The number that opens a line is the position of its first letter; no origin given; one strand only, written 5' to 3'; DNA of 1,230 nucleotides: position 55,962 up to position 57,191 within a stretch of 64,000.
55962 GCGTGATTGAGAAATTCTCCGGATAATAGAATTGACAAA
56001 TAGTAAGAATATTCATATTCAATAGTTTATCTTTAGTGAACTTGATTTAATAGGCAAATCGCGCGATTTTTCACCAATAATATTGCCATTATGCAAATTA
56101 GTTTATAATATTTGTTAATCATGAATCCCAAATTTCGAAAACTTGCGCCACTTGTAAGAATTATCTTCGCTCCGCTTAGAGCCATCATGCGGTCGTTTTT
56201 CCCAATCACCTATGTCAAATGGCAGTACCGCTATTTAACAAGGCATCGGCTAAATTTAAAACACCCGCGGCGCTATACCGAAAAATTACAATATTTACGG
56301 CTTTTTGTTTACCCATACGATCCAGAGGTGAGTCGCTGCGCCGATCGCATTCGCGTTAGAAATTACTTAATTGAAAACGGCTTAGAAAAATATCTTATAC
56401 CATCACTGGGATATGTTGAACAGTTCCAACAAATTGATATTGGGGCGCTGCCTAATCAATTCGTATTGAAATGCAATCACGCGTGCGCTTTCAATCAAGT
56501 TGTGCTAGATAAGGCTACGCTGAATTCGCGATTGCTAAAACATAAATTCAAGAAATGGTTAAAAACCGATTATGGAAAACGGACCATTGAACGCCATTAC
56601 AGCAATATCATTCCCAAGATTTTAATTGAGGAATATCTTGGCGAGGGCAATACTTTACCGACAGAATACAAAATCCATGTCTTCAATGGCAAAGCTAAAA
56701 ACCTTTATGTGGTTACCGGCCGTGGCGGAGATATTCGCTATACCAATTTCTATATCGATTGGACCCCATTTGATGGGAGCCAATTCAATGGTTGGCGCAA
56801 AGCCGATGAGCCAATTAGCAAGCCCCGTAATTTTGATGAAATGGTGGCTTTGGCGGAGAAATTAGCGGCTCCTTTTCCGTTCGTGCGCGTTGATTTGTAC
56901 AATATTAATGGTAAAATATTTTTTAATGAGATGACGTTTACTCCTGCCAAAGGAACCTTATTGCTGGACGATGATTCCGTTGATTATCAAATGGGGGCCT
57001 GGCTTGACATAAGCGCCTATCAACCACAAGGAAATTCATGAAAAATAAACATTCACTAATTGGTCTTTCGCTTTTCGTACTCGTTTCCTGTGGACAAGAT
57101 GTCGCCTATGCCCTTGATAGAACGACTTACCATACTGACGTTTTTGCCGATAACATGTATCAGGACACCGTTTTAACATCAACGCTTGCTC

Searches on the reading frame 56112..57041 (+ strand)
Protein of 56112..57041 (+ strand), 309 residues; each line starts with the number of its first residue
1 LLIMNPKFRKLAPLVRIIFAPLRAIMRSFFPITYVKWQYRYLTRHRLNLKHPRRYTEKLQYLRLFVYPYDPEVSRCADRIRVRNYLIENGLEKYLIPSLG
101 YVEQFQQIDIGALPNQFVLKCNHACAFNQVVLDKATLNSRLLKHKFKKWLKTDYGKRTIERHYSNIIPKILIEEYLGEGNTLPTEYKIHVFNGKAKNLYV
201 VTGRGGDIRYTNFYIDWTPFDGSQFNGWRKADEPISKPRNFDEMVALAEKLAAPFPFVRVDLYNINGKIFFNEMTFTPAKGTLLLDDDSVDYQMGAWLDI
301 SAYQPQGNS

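Call 28: search_protein_families(library=pfam, proteins=[window:56112-57041:+], max_evalue=0.01)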
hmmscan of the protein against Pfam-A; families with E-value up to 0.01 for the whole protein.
window:56112-57041:+ (309 aa): 1 family
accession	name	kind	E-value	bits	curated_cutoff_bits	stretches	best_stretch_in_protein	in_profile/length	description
PF14305.11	ATPgrasp_TupA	-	3.7e-37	128.6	25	1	58-296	2-238/241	TupA-like ATPgrasp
